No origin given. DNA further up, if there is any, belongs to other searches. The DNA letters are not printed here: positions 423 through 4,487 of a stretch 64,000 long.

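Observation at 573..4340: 1255-aa lipoprotein with an acidic tandem-repeat linker and about 25 ankyrin repeats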

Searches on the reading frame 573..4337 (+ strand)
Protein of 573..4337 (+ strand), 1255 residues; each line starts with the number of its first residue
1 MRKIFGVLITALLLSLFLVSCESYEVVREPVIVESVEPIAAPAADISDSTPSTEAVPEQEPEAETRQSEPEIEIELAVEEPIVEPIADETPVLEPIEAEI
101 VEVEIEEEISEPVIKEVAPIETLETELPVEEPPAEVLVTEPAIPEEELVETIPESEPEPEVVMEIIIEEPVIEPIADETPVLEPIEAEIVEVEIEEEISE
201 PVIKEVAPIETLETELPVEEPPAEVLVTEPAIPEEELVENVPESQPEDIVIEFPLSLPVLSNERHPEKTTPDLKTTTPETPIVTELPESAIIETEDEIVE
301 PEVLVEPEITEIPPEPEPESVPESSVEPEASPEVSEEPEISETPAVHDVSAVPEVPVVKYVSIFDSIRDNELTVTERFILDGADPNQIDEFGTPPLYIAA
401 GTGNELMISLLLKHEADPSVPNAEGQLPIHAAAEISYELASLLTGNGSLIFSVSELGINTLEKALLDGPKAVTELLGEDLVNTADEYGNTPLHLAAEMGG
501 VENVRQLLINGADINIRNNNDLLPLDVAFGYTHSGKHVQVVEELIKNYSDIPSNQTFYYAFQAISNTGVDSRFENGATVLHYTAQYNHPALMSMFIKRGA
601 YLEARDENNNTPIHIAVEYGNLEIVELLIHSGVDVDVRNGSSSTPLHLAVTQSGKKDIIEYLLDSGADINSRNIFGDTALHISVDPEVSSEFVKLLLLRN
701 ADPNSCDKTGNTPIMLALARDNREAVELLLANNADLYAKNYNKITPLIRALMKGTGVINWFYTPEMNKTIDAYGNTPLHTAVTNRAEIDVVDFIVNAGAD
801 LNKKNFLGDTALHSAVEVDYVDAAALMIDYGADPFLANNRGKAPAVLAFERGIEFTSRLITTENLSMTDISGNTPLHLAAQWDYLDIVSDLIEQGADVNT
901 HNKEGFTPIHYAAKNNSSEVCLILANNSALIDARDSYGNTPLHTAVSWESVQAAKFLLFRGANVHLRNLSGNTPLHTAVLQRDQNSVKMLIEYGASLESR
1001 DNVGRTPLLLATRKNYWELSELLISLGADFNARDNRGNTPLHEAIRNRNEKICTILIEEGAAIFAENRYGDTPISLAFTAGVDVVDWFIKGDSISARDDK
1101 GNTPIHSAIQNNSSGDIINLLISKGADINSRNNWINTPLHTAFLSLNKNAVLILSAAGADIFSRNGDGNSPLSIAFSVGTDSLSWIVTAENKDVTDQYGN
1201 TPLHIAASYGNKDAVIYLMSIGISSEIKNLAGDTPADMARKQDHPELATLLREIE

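Call 3: search_protein_families(library=pfam, proteins=[window:573-4337:+], max_evalue=0.01)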
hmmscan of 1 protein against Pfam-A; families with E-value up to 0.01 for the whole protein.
window:573-4337:+ (1255 aa): 7 families
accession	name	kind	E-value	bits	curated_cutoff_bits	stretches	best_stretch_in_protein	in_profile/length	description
PF00023.36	Ank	-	3.6e-133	426.1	21.1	15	487-519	1-33/33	Ankyrin repeat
PF12796.13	Ank_2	-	1.2e-132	433.2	27.3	14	646-740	1-90/90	Ankyrin repeats (3 copies)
PF13637.12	Ank_4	-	1.9e-99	323.8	22.7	11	876-922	1-47/50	Ankyrin repeats (many copies)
PF13857.12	Ank_5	-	1.4e-87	287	27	12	891-945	1-56/56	Ankyrin repeats (many copies)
PF13606.12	Ank_3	-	1e-84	267.3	22.3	7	608-636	1-29/30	Ankyrin repeat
PF24521.3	Ank_KRIT1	-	1.9e-10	41.1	80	0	608-683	45-125/149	KRIT1 ankyrin-repeats domain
PF23745.1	ANK_LRRK2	-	6.3e-06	26.5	27.5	0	601-699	23-115/130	LRRK2 ANK repeat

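Call 5: search_protein_families(library=ncbifam, proteins=[window:573-4337:+], max_evalue=0.01)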
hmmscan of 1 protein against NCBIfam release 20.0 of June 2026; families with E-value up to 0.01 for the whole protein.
window:573-4337:+ (1255 aa): 13 families
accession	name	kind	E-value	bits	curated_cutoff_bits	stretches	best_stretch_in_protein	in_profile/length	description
NF043029.1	T4SS_AnkY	equivalog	3.1e-84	283.4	600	12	931-1012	450-532/543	Dot/Icm T4SS effector AnkY/LegA9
NF041931.2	MzaA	equivalog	3.8e-77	260.7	800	12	866-926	29-89/726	MZA anti-phage system associated sigma-70 family RNA polymerase sigma factor MzaA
NF043023.1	T4SS_AnkH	equivalog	4e-72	243.5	600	8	979-1070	7-98/467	Dot/Icm T4SS effector AnkH/LegA3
NF043022.1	T4SS_AnkG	equivalog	1.5e-48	165.7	500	3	579-684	333-444/455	Dot/Icm T4SS effector AnkG/AnkZ/LegA7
NF043028.1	T4SS_AnkX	equivalog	2.6e-45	155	1400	3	871-1062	581-787/938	Dot/Icm T4SS effector AnkN/AnkX/LegA8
TIGR00870.1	trp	subfamily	1.3e-34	119.4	498.75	4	609-693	131-229/747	transient-receptor-potential calcium channel protein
NF043019.1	T4SS_AnkC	equivalog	5.3e-29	101.4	450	3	868-1015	77-212/459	Dot/Icm T4SS effector AnkC/LegA12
NF043021.1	T4SS_AnkF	equivalog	1.6e-24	86.3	1000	2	912-968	592-649/917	Dot/Icm T4SS effector AnkF/LegA14/Ceg31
NF043024.1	T4SS_AnkI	equivalog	5.9e-17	61.6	550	0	484-549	239-308/439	Dot/Icm T4SS effector AnkI/LegAS4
NF043027.1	T4SS_AnkQ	equivalog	1.6e-12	46.8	700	1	969-1062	291-389/496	Dot/Icm T4SS effector AnkQ/LegA10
NF043020.1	T4SS_AnkD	equivalog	8.4e-06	25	500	0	966-1000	76-110/426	Dot/Icm T4SS effector AnkD/LegA15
NF038106.1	gamma_NF038106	equivalog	1e-05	25.7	50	0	883-918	47-82/93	PA4642 family protein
NF043026.1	T4SS_AnkK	equivalog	2e-05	23.5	650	0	486-538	398-450/623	Dot/Icm T4SS effector AnkK/LegA5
